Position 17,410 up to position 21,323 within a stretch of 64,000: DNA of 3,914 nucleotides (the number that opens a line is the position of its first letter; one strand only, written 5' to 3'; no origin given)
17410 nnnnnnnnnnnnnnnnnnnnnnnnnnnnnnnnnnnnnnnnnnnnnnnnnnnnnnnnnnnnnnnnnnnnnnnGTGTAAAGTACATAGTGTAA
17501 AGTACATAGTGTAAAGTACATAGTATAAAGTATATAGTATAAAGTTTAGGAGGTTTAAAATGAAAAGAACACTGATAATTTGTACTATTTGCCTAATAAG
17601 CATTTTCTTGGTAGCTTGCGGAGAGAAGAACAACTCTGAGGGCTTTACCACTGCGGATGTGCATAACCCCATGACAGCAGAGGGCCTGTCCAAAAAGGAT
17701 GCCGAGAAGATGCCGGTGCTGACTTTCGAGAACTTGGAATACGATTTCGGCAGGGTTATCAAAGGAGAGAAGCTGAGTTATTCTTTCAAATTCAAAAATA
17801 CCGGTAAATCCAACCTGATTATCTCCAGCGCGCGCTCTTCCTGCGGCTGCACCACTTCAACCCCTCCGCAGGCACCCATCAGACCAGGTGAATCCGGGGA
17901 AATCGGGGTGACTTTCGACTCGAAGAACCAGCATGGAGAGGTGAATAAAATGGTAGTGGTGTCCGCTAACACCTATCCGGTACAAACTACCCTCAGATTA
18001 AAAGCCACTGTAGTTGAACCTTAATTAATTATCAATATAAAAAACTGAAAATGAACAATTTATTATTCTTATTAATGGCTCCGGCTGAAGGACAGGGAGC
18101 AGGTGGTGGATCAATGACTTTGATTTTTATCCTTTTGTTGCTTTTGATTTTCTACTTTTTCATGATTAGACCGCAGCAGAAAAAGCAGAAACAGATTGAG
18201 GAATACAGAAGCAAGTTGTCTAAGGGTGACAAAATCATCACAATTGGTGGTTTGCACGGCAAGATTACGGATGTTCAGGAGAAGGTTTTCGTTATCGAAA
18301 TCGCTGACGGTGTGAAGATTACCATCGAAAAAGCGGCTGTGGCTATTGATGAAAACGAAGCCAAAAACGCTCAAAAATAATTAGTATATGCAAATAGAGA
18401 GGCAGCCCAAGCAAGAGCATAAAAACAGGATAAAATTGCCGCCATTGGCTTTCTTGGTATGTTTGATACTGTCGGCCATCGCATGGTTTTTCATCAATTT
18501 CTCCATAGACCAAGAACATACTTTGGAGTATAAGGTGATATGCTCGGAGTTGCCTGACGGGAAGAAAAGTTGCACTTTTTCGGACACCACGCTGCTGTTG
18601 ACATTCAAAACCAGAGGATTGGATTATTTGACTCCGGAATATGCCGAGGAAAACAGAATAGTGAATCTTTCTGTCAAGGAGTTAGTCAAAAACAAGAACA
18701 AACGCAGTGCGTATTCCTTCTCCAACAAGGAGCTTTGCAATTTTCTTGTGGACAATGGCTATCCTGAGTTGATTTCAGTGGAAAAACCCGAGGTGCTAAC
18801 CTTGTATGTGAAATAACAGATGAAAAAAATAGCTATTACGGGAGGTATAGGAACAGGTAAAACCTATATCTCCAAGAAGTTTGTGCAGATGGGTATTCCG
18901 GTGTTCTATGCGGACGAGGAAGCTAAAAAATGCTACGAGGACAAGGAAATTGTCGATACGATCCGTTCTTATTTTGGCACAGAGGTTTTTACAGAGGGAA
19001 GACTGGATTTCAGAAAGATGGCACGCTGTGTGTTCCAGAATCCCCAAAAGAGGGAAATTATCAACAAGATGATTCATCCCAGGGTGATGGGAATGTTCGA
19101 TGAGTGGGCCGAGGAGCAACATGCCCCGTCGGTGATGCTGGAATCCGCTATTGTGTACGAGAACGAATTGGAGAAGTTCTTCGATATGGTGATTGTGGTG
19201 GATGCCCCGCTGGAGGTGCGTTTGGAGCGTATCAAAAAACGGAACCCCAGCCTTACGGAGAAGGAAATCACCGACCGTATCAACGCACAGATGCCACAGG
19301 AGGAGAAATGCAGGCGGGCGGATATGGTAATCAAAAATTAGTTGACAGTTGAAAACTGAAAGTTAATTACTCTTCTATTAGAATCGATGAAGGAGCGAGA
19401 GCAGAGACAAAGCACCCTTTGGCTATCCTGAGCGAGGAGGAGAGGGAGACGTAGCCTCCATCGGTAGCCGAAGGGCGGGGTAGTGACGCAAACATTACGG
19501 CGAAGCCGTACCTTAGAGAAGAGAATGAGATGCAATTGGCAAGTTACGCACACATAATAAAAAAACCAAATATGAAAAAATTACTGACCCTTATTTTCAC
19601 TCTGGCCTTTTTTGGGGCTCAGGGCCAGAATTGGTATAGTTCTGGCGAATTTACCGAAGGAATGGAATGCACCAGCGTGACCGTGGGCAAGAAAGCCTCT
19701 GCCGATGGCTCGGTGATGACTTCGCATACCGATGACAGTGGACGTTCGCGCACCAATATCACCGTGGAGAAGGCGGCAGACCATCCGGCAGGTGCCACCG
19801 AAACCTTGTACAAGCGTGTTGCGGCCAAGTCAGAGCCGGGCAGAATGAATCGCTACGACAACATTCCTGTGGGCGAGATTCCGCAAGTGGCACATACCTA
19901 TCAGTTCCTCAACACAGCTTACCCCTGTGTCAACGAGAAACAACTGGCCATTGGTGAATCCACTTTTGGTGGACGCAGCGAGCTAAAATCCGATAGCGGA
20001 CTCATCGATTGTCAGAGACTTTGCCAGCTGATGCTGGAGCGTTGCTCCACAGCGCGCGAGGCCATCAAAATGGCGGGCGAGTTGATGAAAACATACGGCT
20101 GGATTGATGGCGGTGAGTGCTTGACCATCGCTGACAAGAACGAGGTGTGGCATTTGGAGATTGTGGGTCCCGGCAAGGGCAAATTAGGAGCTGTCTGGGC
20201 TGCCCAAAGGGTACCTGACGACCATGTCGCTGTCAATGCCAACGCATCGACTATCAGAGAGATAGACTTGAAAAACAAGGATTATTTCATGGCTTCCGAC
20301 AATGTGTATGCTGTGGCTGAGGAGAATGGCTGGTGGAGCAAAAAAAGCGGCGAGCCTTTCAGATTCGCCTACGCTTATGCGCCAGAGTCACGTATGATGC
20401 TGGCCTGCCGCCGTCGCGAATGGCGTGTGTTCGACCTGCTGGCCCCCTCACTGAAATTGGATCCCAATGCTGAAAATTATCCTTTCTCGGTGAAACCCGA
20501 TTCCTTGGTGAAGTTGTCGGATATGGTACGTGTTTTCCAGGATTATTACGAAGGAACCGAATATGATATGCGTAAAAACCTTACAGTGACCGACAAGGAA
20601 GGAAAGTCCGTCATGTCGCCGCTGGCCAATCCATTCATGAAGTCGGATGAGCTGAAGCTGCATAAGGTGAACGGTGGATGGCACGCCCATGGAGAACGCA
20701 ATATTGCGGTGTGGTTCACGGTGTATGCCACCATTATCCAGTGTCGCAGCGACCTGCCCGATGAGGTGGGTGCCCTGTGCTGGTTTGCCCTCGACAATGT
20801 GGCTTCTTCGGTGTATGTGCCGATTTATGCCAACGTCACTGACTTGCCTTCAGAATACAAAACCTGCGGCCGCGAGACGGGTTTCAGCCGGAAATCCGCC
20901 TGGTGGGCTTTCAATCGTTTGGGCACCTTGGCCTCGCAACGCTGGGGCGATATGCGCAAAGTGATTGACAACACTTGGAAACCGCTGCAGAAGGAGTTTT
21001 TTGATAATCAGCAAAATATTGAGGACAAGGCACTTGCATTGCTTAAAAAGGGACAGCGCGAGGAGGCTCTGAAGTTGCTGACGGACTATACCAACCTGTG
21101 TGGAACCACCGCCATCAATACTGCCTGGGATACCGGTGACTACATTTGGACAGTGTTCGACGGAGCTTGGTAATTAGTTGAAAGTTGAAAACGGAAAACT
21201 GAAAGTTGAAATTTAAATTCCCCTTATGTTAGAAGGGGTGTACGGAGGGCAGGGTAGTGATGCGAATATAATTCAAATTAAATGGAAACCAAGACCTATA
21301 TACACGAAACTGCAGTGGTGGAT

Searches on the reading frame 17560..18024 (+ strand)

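Call 27: search_protein_families(library=pfam, proteins=[window:17560-18024:+], max_evalue=0.001)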
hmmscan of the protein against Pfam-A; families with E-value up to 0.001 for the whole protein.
window:17560-18024:+ (154 aa): 3 families
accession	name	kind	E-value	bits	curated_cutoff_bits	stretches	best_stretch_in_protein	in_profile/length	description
PF07610.17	DUF1573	-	1.1e-31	109.2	26.1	1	54-151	1-98/98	Protein of unknown function (DUF1573)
PF22544.2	HYDIN_VesB_CFA65-like_Ig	-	4.2e-20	72.3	25.5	1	52-149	1-99/100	HYDIN/CFA65/VesB-like, Ig-like domain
PF22067.2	Cep192_D3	-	0.00064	20.2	27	1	73-137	20-85/99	Cep192 domain 3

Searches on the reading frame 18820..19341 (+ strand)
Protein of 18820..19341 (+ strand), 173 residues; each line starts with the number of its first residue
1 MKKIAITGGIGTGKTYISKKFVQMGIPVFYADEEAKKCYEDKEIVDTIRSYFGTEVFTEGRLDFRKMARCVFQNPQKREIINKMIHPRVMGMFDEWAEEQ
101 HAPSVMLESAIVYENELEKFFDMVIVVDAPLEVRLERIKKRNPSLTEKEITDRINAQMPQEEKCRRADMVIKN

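Call 27: search_protein_families(library=pfam, proteins=[window:18820-19341:+], max_evalue=0.001)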
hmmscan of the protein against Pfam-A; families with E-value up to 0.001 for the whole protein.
window:18820-19341:+ (173 aa): 2 families
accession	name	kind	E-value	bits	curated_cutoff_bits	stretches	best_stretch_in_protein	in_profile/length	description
PF01121.26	CoaE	-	1e-41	143.1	27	1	4-173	3-174/180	Dephospho-CoA kinase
PF13238.12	AAA_18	-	3.7e-10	40.8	29.4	1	4-145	1-115/128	AAA domain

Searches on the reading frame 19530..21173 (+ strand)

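Call 27: search_protein_families(library=pfam, proteins=[window:19530-21173:+], max_evalue=0.001)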
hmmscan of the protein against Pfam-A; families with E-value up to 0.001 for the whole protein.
window:19530-21173:+ (547 aa): 1 family
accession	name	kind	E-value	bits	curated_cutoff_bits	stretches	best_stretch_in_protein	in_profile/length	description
PF03577.20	Peptidase_C69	-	1.1e-68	232.5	23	1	47-484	2-401/402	Peptidase family C69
